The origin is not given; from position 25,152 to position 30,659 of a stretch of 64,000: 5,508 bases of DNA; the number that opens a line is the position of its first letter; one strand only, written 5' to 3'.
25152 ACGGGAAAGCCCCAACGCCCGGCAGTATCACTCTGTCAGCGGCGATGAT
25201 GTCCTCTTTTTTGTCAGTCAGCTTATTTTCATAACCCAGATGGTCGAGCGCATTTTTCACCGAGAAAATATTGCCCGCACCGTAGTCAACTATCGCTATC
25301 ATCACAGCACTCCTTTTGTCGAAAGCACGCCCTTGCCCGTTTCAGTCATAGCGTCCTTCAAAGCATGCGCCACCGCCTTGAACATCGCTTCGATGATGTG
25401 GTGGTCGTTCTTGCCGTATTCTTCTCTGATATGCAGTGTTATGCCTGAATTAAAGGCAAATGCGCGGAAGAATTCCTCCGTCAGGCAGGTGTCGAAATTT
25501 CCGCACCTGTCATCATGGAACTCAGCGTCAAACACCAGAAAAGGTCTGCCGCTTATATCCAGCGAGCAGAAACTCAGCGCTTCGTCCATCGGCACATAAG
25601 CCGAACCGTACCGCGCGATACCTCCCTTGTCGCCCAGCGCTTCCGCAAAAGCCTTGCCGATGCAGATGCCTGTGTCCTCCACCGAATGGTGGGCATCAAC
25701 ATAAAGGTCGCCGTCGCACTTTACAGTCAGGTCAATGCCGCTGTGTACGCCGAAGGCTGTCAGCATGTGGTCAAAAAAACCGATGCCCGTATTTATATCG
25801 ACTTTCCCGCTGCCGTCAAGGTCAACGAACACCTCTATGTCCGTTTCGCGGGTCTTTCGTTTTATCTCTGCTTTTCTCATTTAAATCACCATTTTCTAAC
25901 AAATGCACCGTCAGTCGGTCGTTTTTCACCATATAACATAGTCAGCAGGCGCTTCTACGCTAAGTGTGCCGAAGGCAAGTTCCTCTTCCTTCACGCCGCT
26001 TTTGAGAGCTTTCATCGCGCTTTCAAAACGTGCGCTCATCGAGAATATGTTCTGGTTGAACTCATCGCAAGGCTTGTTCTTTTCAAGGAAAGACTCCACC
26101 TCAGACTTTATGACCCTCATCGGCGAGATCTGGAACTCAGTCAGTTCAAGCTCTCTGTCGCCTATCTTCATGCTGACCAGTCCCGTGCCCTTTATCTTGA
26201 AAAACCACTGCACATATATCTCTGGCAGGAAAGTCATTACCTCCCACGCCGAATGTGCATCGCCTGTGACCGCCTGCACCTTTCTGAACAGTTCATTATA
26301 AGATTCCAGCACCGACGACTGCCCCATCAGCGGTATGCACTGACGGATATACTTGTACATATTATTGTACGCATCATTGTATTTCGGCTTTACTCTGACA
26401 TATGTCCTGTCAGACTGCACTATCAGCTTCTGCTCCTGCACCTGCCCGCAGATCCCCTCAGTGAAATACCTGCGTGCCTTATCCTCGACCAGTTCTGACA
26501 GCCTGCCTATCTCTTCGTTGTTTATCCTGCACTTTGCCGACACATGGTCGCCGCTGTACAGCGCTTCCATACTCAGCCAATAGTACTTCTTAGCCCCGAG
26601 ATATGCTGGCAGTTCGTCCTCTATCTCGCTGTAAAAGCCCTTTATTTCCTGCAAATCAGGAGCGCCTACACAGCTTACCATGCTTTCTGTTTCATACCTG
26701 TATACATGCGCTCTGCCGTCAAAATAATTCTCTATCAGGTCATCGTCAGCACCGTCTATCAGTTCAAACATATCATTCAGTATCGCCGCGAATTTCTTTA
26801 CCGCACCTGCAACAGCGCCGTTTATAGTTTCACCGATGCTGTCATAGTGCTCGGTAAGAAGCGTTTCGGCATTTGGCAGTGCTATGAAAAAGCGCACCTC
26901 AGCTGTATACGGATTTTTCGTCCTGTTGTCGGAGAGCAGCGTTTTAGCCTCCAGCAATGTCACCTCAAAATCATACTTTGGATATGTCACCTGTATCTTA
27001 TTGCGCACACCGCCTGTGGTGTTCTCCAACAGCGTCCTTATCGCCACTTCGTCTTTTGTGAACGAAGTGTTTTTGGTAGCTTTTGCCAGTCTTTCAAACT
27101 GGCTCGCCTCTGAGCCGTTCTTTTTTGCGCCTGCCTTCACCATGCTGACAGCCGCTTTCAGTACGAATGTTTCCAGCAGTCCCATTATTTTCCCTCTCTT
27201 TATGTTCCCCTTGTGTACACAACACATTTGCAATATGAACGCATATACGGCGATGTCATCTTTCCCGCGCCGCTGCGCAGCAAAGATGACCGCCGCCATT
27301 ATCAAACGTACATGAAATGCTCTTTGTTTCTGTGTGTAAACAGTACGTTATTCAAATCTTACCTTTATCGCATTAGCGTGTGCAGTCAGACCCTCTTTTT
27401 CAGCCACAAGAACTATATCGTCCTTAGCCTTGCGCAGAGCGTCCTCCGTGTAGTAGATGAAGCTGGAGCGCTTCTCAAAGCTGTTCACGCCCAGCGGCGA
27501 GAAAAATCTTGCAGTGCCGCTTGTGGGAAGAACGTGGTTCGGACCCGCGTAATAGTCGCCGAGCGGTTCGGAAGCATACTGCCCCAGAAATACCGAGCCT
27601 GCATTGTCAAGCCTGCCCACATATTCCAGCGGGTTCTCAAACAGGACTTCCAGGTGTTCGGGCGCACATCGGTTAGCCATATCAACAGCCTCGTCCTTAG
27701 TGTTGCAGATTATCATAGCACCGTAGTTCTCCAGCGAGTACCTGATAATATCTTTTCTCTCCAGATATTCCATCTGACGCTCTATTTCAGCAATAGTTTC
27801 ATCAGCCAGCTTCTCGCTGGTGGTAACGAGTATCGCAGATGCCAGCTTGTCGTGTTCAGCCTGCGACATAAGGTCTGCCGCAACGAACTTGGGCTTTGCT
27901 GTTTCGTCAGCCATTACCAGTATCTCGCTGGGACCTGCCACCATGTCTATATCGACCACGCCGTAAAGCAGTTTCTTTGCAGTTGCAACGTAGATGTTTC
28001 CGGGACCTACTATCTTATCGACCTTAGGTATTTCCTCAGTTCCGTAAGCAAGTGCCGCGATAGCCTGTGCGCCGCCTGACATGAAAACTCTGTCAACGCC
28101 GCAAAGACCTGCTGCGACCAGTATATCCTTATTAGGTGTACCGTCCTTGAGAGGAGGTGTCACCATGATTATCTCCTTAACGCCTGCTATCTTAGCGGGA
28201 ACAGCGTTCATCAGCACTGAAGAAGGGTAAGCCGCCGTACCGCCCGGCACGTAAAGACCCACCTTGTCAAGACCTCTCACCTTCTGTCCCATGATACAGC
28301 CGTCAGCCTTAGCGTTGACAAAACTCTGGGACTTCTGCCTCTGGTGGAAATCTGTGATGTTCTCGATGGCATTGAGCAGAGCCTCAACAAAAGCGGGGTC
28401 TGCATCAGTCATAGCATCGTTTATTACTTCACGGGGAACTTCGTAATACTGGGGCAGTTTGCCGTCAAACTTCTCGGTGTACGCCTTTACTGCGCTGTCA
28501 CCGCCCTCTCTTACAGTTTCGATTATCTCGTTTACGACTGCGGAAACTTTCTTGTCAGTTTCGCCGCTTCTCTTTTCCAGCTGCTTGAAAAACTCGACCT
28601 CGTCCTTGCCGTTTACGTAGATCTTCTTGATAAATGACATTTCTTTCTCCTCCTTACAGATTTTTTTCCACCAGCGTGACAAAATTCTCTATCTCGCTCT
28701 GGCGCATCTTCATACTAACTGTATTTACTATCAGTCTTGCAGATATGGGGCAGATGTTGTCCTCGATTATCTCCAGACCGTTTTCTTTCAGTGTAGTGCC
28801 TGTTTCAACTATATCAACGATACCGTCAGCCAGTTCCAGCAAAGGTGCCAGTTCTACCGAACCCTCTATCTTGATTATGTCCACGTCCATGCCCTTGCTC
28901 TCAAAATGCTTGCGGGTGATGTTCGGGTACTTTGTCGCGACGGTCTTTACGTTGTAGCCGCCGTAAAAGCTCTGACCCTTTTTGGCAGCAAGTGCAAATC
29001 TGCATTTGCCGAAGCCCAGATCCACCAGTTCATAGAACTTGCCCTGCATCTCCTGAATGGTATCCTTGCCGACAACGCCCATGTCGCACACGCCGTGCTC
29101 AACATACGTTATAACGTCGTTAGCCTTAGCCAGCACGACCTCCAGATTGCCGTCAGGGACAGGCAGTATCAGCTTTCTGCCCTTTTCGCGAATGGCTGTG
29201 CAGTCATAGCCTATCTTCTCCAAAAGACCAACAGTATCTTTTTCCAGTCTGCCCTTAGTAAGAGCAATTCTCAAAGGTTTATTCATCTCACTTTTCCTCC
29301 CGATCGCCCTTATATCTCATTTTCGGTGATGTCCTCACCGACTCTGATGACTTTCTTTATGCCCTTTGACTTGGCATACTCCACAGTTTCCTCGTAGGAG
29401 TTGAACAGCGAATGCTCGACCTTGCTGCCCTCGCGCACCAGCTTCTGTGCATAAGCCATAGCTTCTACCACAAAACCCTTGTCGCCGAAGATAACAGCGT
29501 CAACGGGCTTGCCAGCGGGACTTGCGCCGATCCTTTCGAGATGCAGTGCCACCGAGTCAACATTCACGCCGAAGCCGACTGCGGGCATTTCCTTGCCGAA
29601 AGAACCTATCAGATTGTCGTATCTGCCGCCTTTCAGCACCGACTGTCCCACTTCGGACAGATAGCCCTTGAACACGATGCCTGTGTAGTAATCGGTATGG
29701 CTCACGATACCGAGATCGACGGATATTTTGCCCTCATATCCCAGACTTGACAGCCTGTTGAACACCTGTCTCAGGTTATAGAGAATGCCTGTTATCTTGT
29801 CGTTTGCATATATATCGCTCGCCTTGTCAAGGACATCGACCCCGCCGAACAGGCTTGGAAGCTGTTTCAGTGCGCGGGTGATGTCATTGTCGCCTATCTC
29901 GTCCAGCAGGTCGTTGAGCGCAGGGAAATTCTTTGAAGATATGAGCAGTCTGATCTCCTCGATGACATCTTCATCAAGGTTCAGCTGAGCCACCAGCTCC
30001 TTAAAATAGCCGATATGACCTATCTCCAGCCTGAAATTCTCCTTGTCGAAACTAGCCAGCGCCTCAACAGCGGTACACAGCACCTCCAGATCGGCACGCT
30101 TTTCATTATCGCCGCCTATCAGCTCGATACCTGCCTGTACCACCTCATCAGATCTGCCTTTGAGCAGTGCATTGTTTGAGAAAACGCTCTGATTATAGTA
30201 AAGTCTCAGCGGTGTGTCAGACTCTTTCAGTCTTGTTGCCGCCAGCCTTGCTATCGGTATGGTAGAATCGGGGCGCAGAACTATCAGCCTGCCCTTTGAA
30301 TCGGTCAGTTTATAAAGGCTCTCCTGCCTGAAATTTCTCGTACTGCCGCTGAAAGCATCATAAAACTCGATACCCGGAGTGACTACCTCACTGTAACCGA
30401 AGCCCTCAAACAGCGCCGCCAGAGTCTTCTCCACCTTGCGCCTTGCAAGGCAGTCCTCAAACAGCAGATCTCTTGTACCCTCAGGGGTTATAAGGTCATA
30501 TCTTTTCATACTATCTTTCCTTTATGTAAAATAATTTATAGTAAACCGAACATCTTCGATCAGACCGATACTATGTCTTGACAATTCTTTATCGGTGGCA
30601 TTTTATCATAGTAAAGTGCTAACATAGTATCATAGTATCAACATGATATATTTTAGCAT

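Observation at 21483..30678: Histidine operon is a mosaic: four unrelated ORFs are spliced into hisZGD-BH-F-IE, and hisA is missing from its hisH-hisF slot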

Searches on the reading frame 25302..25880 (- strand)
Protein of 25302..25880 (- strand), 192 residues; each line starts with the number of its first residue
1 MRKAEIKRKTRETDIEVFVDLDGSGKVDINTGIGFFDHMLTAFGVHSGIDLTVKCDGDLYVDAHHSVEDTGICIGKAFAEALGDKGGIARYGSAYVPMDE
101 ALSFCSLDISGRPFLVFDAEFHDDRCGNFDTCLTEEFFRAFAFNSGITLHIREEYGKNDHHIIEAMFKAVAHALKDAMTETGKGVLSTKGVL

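Call 3: search_protein_families(library=pfam, proteins=[window:25302-25880:-], max_evalue=0.01)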
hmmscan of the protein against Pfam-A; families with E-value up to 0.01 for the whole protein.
window:25302-25880:- (192 aa): 1 family
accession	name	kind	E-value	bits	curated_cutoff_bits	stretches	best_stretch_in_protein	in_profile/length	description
PF00475.24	IGPD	-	4.2e-68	228.4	27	1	31-174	1-144/144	Imidazoleglycerol-phosphate dehydratase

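Call 4: search_protein_families(library=ncbifam, proteins=[window:25302-25880:-], max_evalue=0.01)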
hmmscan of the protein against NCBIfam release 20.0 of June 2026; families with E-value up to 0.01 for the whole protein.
window:25302-25880:- (192 aa): 13 families
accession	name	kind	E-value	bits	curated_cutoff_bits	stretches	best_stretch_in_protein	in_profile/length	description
NF002111.0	PRK00951.2-1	equivalog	7.9e-87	289.8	231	1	1-192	3-194/194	imidazoleglycerol-phosphate dehydratase HisB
NF002109.0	PRK00951.1-5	equivalog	1.2e-83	279.7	278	1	1-192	2-196/196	imidazoleglycerol-phosphate dehydratase HisB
NF002107.0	PRK00951.1-2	equivalog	2.3e-80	268.8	267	1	1-192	1-194/194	imidazoleglycerol-phosphate dehydratase HisB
NF002112.0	PRK00951.2-2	equivalog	3.8e-80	268.2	315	1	1-192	1-194/194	imidazoleglycerol-phosphate dehydratase HisB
NF002114.0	PRK00951.2-4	equivalog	1.3e-77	259.8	189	1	4-192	2-190/190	imidazoleglycerol-phosphate dehydratase HisB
NF002116.0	PRK00951.2-6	equivalog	8.8e-73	244.4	269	1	2-192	4-197/197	imidazoleglycerol-phosphate dehydratase HisB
NF003937.0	PRK05446.1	equivalog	2.3e-72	244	443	1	2-192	167-355/355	bifunctional histidinol-phosphatase/imidazoleglycerol-phosphate dehydratase HisB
NF002110.2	PRK00951.1-6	equivalog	2.2e-71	239.7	266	1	2-192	1-199/199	imidazoleglycerol-phosphate dehydratase HisB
NF002115.0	PRK00951.2-5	equivalog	2.9e-71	239.2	289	1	1-192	2-195/195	imidazoleglycerol-phosphate dehydratase HisB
NF002106.0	PRK00951.1-1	equivalog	4.7e-66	222.2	283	1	1-191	3-196/197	imidazoleglycerol-phosphate dehydratase HisB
NF002108.0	PRK00951.1-3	equivalog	6.4e-66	221.9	328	1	1-192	9-203/205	imidazoleglycerol-phosphate dehydratase HisB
NF010121.0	PRK13598.1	equivalog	1.3e-54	184.9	295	1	2-192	3-193/193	imidazoleglycerol-phosphate dehydratase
NF002113.0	PRK00951.2-3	equivalog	3.7e-53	180.3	288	1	1-191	1-189/190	imidazoleglycerol-phosphate dehydratase HisB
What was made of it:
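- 25302..25880 (-): hisB, monofunctional imidazoleglycerol-phosphate dehydratase. NF002111 at 290 bits, covering residues 1-192 (call 4).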

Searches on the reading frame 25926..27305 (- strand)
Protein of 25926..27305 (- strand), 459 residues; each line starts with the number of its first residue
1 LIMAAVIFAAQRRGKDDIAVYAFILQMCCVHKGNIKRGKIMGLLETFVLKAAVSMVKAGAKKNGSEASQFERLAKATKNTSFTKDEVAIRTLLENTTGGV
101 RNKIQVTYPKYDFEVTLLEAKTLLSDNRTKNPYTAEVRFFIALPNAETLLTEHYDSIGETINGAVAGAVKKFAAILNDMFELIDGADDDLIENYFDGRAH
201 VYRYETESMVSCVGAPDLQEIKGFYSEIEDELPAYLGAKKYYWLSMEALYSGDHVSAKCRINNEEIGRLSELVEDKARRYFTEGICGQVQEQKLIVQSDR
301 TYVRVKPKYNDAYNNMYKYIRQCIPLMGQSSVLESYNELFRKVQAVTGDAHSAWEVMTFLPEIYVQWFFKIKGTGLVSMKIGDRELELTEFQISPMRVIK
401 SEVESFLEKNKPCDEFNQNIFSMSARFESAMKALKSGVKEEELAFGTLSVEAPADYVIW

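Call 3: search_protein_families(library=pfam, proteins=[window:25926-27305:-], max_evalue=0.01)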
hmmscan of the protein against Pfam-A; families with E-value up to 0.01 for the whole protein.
window:25926-27305:- (459 aa): 1 family
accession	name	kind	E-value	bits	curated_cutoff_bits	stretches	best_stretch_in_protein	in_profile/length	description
PF19875.4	DUF6348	-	8.2e-09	36.1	27.7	1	128-275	23-175/195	Family of unknown function (DUF6348)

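Call 4: search_protein_families(library=ncbifam, proteins=[window:25926-27305:-], max_evalue=0.01)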
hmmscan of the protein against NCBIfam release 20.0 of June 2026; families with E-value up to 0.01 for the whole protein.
window:25926-27305:- (459 aa): 0 families

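Call 8: search_protein_families(library=padloc, proteins=[window:25926-27185:-], max_evalue=0.01)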
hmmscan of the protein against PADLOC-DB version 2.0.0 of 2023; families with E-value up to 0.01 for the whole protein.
window:25926-27185:- (419 aa): 0 families

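Call 9: search_protein_families(library=phrogs, proteins=[window:25926-27185:-], max_evalue=0.01)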
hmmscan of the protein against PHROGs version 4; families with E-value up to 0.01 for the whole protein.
window:25926-27185:- (419 aa): 0 families

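Call 53: search_solved_structures(query=window:25926-27185:-, max_evalue=1)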
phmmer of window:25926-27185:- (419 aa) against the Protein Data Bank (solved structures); distinct sequences matched with E-value up to 1: 1.
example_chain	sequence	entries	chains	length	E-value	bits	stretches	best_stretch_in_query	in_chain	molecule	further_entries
6nib_A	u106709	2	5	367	0.46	12.7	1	186-215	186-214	Porphyromonas-type peptidyl-arginine deiminase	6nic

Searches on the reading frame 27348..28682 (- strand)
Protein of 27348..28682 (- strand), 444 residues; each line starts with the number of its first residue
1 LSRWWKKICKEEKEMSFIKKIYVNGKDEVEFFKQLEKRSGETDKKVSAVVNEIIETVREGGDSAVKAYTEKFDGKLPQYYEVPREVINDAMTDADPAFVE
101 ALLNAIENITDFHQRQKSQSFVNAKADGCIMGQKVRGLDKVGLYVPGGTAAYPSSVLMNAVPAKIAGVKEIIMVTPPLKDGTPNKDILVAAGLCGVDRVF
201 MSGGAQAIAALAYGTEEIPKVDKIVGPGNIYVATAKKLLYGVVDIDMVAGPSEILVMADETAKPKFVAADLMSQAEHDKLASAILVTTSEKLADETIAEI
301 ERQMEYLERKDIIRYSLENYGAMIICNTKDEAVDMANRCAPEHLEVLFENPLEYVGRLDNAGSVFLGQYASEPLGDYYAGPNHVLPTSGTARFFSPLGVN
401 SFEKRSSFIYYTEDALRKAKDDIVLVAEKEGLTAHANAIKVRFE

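Call 3: search_protein_families(library=pfam, proteins=[window:27348-28682:-], max_evalue=0.01)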
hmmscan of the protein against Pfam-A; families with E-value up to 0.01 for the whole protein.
window:27348-28682:- (444 aa): 1 family
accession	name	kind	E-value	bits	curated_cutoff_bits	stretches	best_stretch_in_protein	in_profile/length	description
PF00815.25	Histidinol_dh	-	6.1e-175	582.6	27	1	37-443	2-411/411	Histidinol dehydrogenase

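Call 4: search_protein_families(library=ncbifam, proteins=[window:27348-28682:-], max_evalue=0.01)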
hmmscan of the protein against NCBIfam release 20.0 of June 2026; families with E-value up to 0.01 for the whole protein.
window:27348-28682:- (444 aa): 2 families
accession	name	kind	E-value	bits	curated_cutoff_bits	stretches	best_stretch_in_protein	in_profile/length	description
TIGR00069.1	hisD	equivalog_domain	6.7e-164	545.8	243.8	1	50-442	1-393/393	histidinol dehydrogenase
NF010343.0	PRK13770.1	equivalog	1.6e-113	379.6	647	1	29-442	5-414/416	histidinol dehydrogenase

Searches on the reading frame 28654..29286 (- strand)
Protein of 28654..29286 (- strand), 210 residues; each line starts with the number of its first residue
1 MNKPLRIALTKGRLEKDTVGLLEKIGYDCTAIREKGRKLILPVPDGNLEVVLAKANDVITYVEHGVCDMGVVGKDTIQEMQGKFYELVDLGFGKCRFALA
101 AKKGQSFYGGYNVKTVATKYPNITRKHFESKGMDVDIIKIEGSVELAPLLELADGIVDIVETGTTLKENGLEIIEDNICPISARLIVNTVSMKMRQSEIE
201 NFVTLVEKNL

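Call 3: search_protein_families(library=pfam, proteins=[window:28654-29286:-], max_evalue=0.01)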
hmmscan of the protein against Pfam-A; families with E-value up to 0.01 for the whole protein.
window:28654-29286:- (210 aa): 1 family
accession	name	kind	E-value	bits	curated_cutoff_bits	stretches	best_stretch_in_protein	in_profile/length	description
PF01634.23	HisG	-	8.1e-56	188.8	25.5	1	54-207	1-157/158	ATP phosphoribosyltransferase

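Call 4: search_protein_families(library=ncbifam, proteins=[window:28654-29286:-], max_evalue=0.01)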
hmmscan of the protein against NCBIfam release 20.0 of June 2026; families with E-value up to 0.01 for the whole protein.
window:28654-29286:- (210 aa): 1 family
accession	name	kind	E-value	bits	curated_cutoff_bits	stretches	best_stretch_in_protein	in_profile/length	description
TIGR00070.1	hisG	equivalog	4.2e-61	206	75.75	1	5-187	1-183/183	ATP phosphoribosyltransferase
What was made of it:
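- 28654..29286 (-): hisG, short form. TIGR00070 at 206 bits; PF01634 (calls 3, 4).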

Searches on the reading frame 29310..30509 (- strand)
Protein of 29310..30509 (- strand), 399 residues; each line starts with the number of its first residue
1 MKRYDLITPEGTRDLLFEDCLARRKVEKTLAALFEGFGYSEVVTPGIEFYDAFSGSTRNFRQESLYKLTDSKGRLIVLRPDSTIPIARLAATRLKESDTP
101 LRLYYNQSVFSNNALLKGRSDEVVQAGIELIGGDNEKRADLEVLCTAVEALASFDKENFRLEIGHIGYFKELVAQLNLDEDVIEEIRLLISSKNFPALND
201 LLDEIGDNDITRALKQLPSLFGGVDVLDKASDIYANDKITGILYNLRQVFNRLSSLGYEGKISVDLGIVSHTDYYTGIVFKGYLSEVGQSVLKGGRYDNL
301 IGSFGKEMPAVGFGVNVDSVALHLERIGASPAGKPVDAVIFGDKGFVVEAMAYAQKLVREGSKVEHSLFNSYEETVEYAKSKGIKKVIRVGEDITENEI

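Call 3: search_protein_families(library=pfam, proteins=[window:29310-30509:-], max_evalue=0.01)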
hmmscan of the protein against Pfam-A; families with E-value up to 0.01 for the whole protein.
window:29310-30509:- (399 aa): 1 family
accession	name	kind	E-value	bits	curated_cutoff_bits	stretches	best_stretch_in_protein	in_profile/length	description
PF13393.11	tRNA-synt_His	-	9e-72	242.3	25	1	11-320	1-308/308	Histidyl-tRNA synthetase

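Call 4: search_protein_families(library=ncbifam, proteins=[window:29310-30509:-], max_evalue=0.01)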
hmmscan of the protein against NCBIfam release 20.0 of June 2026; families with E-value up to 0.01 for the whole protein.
window:29310-30509:- (399 aa): 23 families
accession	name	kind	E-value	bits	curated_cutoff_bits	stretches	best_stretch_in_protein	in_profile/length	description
NF008936.0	PRK12292.1-3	equivalog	1.2e-111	373.4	492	1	7-392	6-393/406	ATP phosphoribosyltransferase regulatory subunit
TIGR00443.1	hisZ_biosyn_reg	equivalog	7.6e-91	304.5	271.65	1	13-322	1-310/314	ATP phosphoribosyltransferase regulatory subunit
NF008938.0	PRK12292.1-6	equivalog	1.7e-87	294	833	1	1-390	1-390/420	ATP phosphoribosyltransferase regulatory subunit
NF008941.0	PRK12292.2-4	equivalog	4.9e-78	262.7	447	1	8-379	9-375/393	ATP phosphoribosyltransferase regulatory subunit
NF008942.0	PRK12292.2-5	equivalog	3.2e-74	250.1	643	1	6-396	9-401/434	ATP phosphoribosyltransferase regulatory subunit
TIGR00442.1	hisS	equivalog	6.8e-59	199.9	286.75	1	8-396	2-387/406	histidine--tRNA ligase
NF008940.0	PRK12292.2-3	equivalog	7.2e-55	186.4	450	1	9-394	6-395/404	ATP phosphoribosyltransferase regulatory subunit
NF008945.0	PRK12292.3-3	equivalog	1.1e-51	176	409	1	8-390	2-358/368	ATP phosphoribosyltransferase regulatory subunit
NF009086.0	PRK12421.1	equivalog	1.4e-49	169.1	318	1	7-335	8-333/389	ATP phosphoribosyltransferase regulatory subunit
NF008935.0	PRK12292.1-1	equivalog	1e-46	159.6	350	1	8-325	6-318/382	ATP phosphoribosyltransferase regulatory subunit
NF008943.0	PRK12292.3-1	equivalog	1.2e-38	133.2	690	1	8-321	26-327/403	ATP phosphoribosyltransferase regulatory subunit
NF008937.0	PRK12292.1-4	equivalog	2.2e-38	132.2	693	1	9-365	10-361/395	ATP phosphoribosyltransferase regulatory subunit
NF008939.0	PRK12292.2-1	equivalog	5.6e-38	130.7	335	1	10-387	7-387/391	ATP phosphoribosyltransferase regulatory subunit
NF008953.0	PRK12295.1-6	equivalog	1.2e-34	119.9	384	2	23-181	12-166/384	ATP phosphoribosyltransferase regulatory subunit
NF008944.0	PRK12292.3-2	equivalog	1.2e-29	103.5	374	1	9-325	16-338/341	ATP phosphoribosyltransferase regulatory subunit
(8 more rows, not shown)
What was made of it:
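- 29310..30509 (-): hisZ (regulatory subunit of ATP phosphoribosyltransferase). TIGR00443 at 304 bits, above its cut-off of 272 (call 4).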
